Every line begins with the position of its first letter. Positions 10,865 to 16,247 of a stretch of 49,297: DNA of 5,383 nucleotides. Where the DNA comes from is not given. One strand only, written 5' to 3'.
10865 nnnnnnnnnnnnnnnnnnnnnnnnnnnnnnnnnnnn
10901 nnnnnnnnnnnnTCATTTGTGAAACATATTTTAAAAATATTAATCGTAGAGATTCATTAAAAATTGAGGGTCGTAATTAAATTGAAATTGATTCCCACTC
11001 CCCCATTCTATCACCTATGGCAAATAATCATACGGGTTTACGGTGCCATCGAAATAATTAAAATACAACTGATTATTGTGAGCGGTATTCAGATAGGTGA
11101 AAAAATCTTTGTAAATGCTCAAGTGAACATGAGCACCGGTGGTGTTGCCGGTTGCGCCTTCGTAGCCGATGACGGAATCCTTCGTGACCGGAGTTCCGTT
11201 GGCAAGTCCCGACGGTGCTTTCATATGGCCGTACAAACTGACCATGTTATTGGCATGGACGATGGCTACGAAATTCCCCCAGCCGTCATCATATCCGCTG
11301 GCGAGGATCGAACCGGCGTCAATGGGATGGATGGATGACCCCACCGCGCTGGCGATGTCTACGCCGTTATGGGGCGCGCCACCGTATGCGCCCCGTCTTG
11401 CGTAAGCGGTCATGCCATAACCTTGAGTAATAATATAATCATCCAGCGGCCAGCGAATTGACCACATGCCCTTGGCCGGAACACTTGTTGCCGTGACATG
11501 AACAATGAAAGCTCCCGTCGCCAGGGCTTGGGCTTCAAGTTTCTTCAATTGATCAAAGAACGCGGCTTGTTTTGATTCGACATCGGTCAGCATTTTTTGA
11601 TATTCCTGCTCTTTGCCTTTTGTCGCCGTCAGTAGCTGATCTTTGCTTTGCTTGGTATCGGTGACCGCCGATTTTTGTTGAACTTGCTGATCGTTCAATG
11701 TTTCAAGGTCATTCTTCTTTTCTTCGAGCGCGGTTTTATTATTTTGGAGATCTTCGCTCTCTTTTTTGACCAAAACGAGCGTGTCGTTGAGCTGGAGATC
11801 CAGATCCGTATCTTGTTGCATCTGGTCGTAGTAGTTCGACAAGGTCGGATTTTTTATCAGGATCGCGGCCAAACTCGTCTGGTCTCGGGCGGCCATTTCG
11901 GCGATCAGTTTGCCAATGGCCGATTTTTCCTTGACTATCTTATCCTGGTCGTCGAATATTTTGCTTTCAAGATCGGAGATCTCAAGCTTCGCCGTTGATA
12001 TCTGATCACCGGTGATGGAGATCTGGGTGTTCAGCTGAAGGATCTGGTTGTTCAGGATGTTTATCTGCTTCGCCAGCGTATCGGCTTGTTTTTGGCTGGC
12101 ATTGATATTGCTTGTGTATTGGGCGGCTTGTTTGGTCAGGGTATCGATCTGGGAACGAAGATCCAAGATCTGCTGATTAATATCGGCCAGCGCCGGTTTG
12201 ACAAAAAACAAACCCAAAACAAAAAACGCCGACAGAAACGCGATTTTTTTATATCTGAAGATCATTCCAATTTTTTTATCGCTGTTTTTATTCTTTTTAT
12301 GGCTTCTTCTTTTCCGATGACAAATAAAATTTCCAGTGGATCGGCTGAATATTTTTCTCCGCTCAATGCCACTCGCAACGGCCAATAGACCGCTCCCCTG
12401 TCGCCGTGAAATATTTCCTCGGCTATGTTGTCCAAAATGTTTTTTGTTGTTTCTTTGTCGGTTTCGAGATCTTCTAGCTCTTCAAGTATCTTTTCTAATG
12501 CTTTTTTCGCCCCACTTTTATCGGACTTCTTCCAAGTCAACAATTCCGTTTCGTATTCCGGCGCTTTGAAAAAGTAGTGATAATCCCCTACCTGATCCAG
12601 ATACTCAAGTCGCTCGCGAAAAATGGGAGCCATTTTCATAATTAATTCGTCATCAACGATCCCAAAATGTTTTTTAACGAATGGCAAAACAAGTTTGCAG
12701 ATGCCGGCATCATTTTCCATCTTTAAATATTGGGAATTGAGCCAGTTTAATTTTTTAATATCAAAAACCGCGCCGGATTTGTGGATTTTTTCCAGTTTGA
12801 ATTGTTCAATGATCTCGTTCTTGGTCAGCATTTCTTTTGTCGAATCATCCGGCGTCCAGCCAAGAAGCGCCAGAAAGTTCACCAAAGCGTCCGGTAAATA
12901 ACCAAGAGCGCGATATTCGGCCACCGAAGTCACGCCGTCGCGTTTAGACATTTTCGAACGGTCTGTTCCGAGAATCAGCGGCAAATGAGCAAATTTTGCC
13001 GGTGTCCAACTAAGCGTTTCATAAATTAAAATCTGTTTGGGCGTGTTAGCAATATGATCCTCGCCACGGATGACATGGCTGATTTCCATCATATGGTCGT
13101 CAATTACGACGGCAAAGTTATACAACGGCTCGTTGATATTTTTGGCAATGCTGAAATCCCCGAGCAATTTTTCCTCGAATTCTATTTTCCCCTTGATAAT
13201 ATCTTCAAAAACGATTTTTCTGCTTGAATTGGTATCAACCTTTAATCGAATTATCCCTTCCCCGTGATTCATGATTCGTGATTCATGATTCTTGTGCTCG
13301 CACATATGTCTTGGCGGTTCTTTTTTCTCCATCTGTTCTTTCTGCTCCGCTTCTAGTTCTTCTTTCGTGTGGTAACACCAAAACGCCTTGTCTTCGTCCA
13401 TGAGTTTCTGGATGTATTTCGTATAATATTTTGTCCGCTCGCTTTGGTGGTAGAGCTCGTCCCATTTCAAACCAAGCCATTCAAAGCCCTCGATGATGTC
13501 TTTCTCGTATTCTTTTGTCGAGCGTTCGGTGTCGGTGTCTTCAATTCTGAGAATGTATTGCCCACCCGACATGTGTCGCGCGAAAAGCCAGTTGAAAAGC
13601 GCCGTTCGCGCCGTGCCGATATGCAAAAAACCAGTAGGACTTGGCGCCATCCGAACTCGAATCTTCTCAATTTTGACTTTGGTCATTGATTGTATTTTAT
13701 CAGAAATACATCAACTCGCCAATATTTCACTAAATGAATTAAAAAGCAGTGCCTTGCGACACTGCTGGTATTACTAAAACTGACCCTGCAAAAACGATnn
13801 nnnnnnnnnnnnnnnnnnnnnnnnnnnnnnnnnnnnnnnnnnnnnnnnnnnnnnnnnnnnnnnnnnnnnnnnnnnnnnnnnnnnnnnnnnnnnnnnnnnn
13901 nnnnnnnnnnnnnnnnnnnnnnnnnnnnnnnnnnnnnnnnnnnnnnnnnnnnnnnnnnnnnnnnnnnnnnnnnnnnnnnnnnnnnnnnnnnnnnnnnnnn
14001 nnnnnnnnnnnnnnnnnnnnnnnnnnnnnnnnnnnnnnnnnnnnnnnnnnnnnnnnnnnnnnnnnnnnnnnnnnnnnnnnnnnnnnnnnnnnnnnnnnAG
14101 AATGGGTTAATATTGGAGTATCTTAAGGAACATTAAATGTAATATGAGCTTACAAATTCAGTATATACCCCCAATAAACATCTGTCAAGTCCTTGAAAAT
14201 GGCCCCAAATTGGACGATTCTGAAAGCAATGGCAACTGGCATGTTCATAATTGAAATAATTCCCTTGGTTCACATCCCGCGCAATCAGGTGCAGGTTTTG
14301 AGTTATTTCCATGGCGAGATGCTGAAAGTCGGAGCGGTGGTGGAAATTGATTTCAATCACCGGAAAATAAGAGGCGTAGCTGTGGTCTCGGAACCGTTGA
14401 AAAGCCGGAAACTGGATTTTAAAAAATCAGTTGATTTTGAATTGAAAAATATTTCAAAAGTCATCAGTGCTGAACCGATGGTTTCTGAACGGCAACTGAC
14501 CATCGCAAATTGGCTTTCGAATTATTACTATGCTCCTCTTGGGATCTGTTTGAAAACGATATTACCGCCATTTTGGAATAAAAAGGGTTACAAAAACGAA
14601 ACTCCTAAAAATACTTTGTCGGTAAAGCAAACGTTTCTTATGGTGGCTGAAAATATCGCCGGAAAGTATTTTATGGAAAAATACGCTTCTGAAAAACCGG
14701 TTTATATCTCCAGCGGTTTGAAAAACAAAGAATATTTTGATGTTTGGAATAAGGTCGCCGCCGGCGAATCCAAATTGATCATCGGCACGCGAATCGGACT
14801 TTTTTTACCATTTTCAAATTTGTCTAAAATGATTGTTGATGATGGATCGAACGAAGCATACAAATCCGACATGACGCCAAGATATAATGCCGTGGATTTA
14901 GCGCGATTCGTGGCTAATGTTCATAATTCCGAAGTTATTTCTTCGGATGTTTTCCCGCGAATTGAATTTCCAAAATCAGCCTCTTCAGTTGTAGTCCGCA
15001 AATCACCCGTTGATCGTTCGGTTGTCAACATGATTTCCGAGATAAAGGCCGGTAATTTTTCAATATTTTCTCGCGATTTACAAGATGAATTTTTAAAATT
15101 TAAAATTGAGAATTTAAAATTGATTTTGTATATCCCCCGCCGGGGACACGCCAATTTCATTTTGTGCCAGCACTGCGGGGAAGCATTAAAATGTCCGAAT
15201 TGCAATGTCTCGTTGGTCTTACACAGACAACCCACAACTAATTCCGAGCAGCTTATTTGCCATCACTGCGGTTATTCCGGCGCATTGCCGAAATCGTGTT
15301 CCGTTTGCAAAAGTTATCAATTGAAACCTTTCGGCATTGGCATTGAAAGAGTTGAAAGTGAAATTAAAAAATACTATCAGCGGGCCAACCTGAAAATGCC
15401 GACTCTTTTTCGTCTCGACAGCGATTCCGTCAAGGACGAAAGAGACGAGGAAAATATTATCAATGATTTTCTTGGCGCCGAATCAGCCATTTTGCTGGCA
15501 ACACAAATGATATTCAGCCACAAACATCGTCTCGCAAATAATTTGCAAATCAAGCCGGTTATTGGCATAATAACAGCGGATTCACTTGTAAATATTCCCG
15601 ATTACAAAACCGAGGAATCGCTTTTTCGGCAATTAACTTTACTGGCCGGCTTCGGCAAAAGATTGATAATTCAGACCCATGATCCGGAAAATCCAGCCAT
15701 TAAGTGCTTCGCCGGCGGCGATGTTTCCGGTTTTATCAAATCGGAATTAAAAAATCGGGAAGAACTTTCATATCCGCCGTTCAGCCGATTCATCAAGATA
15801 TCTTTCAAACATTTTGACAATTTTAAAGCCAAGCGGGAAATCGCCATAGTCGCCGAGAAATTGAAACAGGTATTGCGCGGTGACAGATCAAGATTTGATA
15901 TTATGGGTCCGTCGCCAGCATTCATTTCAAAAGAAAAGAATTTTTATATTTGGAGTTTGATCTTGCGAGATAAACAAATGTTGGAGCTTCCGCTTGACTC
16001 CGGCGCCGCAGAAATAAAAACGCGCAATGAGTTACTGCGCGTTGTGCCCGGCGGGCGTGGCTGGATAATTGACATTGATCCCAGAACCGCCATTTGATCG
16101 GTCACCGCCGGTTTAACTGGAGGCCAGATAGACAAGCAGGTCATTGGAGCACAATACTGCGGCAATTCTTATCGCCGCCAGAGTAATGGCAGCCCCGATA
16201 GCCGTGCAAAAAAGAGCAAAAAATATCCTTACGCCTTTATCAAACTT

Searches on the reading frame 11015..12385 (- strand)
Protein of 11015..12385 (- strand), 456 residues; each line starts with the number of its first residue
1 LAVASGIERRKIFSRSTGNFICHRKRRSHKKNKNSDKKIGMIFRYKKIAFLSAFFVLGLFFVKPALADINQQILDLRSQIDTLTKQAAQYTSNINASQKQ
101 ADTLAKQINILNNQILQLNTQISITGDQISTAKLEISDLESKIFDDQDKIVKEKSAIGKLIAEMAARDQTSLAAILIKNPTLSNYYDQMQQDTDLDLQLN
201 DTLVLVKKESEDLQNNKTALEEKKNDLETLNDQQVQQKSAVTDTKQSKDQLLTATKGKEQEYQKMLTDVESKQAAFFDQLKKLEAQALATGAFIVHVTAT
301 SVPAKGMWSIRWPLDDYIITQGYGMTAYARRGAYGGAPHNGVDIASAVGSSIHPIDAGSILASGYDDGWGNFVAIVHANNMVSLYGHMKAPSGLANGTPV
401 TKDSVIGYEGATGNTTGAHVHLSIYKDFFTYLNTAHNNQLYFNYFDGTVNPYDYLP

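Call 85: search_protein_families(library=pfam, proteins=[window:11015-12385:-], max_evalue=0.00001)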
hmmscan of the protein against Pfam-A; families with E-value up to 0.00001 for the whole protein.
window:11015-12385:- (456 aa): 1 family
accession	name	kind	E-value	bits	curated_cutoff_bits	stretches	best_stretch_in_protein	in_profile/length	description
PF01551.29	Peptidase_M23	-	9.3e-20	71.1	28.7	1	338-427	2-90/96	Peptidase family M23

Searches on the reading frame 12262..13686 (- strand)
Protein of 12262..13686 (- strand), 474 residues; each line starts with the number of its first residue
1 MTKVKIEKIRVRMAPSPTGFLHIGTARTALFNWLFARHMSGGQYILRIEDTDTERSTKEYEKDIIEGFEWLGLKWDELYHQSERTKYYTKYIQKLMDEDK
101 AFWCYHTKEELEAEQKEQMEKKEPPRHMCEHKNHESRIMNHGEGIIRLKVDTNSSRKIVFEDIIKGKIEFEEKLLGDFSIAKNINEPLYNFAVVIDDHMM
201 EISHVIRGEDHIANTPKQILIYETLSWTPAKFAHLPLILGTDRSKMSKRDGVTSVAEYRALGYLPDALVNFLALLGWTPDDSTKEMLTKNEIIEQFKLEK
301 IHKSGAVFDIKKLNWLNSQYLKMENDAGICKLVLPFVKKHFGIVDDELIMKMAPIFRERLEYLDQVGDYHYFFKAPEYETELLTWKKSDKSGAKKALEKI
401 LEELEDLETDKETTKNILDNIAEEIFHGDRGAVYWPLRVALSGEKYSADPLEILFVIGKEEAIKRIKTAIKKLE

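Call 85: search_protein_families(library=pfam, proteins=[window:12262-13686:-], max_evalue=0.00001)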
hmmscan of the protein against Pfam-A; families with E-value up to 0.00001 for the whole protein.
window:12262-13686:- (474 aa): 2 families
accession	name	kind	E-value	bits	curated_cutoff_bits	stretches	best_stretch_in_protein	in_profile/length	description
PF00749.27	tRNA-synt_1c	-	2.4e-99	332.7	23.4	1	8-315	1-314/314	tRNA synthetases class I (E and Q), catalytic domain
PF19269.4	Anticodon_2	-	1.4e-23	84.3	23.6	1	331-470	4-141/141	Anticodon binding domain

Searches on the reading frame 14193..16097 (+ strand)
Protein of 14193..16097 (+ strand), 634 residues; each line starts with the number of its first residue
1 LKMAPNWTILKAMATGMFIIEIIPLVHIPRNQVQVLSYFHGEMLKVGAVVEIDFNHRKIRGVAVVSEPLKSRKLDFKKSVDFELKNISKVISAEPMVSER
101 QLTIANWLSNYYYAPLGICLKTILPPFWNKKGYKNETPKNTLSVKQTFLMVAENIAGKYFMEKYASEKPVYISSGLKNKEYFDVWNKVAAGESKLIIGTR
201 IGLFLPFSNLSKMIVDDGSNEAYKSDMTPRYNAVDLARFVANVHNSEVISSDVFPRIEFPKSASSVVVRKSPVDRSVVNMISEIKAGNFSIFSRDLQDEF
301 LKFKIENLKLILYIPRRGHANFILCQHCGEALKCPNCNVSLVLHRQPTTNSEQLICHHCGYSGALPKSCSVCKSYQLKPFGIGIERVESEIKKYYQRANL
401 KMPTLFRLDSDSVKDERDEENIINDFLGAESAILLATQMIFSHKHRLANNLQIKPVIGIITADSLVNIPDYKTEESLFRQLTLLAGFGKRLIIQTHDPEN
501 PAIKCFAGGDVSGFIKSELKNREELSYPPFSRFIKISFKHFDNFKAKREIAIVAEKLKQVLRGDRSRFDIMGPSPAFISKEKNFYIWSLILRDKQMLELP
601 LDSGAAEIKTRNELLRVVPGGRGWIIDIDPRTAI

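Call 85: search_protein_families(library=pfam, proteins=[window:14193-16097:+], max_evalue=0.00001)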
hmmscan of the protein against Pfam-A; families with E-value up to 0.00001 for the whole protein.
window:14193-16097:+ (634 aa): 3 families
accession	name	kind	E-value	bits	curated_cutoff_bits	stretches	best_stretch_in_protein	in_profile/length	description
PF17764.6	PriA_3primeBD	-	5e-14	52.4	22.7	1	29-125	5-96/96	3'DNA-binding domain (3'BD)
PF18074.6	PriA_C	-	1.3e-10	42.3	26.9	1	529-630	1-95/95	Primosomal protein N C-terminal domain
PF18319.7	Zn_ribbon_PriA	-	5e-08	33.2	26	1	334-362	1-25/27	PriA DNA helicase Cys-rich region (CRR) domain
